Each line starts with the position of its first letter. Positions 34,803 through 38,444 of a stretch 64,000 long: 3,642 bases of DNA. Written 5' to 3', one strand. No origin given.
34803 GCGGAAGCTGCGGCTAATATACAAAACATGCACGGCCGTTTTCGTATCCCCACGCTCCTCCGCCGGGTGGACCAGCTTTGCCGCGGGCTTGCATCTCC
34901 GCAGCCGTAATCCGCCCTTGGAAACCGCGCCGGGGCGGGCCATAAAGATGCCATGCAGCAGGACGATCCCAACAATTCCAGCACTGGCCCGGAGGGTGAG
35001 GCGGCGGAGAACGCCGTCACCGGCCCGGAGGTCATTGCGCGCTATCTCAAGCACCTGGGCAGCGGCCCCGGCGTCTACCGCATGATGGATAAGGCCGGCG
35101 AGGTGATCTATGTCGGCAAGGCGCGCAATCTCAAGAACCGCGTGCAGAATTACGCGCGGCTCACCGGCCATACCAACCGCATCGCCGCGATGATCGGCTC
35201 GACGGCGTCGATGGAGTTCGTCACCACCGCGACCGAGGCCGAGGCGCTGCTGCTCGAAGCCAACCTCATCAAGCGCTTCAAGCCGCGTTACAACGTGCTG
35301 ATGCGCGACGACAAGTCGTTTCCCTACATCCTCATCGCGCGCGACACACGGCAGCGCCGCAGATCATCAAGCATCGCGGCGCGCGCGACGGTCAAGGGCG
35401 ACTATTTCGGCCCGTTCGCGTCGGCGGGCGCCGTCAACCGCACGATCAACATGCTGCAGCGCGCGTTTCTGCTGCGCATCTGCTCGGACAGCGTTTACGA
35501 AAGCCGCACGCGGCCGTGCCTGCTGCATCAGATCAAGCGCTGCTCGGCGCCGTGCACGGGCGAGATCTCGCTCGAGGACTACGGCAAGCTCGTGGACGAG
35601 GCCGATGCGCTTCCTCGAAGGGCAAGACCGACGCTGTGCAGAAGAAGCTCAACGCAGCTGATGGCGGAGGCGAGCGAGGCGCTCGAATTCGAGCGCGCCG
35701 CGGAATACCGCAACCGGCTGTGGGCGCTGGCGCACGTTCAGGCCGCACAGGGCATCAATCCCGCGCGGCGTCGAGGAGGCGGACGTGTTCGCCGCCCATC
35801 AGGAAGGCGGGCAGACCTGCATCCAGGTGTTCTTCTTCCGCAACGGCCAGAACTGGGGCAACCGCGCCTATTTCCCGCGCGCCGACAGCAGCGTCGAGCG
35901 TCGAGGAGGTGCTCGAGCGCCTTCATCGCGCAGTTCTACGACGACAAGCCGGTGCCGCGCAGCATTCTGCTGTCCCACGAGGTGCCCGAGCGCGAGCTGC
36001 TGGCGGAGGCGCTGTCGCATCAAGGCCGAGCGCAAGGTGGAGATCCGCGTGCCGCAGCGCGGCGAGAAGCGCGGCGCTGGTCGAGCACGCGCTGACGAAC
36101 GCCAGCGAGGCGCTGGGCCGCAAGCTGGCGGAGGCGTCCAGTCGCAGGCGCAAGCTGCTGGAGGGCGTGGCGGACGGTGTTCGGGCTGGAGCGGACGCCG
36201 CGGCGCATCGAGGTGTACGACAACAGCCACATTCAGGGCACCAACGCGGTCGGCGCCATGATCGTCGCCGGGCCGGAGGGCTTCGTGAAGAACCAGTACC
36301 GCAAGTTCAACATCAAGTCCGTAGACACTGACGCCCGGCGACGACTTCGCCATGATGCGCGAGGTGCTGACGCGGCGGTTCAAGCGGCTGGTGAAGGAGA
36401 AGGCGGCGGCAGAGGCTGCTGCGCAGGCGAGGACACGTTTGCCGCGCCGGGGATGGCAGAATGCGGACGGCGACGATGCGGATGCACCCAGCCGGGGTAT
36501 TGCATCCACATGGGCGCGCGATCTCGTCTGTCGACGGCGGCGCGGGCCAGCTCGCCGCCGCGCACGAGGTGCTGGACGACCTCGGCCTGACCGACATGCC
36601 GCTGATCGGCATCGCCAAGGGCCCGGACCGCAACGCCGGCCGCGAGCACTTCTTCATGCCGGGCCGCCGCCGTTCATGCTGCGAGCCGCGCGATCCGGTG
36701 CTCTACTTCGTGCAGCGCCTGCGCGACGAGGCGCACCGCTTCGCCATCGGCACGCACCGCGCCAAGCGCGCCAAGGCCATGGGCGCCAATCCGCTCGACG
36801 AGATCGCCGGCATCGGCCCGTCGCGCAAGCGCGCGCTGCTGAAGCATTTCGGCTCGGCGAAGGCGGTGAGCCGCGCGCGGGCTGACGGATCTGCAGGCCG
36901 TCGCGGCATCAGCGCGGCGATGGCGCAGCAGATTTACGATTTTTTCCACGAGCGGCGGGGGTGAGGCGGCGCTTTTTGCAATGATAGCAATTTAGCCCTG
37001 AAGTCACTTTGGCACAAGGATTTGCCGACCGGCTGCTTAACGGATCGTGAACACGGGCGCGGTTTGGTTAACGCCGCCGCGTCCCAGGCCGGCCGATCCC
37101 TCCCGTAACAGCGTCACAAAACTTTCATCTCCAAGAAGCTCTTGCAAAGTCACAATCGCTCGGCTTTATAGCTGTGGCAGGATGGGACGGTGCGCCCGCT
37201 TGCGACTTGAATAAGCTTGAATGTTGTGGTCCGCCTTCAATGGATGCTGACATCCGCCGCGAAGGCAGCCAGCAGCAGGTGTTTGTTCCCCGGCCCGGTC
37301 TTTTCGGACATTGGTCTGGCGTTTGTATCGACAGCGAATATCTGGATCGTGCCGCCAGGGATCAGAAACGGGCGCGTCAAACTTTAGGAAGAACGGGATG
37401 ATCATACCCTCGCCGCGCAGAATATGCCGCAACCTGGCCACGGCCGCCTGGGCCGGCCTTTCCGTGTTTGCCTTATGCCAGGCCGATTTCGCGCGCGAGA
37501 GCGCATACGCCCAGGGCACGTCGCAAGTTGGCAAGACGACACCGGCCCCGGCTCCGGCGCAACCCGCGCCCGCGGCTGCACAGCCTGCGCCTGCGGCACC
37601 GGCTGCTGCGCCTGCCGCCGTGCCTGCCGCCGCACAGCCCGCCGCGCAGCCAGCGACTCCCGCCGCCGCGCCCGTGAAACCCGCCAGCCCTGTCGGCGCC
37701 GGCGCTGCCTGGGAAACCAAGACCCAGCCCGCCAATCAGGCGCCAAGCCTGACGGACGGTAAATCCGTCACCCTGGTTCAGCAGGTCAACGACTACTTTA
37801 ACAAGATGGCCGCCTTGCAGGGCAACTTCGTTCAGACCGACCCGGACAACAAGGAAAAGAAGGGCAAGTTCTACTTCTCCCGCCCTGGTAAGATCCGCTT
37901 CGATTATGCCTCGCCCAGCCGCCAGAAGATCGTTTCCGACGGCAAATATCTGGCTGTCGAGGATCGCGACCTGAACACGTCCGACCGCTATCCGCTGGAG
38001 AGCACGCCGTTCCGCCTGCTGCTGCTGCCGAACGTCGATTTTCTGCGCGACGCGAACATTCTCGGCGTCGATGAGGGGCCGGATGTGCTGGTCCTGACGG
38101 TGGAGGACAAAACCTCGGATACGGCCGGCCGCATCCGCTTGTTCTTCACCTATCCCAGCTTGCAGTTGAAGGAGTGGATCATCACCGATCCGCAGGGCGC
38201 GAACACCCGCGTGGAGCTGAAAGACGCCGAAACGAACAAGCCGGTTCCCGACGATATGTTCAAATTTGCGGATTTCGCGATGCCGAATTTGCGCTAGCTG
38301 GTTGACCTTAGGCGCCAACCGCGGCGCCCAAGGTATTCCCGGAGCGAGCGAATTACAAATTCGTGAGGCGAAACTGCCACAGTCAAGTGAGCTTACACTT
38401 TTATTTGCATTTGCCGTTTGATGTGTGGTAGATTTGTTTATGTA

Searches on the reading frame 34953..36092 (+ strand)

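Call 93: search_protein_families(library=pfam, proteins=[window:34953-36092:+], max_evalue=0.00001)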
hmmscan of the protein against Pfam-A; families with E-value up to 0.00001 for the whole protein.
window:34953-36092:+ (380 aa): 3 families
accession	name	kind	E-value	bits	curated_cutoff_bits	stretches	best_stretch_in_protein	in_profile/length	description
PF01541.30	GIY-YIG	-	3.9e-10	40.3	22.6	1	40-114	3-78/78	GIY-YIG catalytic domain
PF22920.2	UvrC_RNaseH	-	2e-09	37.8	24.3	1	315-357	40-83/116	UvrC Ribonuclease H-like domain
PF02151.25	UVR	-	5.3e-06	26.5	21.5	0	235-256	9-30/36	UvrB/uvrC motif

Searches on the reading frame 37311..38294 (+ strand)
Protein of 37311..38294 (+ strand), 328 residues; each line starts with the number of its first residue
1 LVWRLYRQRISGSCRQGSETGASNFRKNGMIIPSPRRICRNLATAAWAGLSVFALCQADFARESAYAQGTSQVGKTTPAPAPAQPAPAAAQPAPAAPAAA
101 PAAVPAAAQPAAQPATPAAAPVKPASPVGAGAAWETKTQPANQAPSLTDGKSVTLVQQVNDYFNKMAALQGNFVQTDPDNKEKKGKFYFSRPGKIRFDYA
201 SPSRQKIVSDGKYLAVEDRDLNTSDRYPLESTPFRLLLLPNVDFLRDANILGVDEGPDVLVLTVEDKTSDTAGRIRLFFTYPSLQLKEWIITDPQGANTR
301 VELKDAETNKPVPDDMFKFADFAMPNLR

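Call 93: search_protein_families(library=pfam, proteins=[window:37311-38294:+], max_evalue=0.00001)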
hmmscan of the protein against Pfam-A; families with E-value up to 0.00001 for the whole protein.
window:37311-38294:+ (328 aa): 1 family
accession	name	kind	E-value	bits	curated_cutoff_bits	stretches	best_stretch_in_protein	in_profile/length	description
PF03548.22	LolA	-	1.1e-34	120.1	23.6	1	165-319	2-164/165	Outer membrane lipoprotein carrier protein LolA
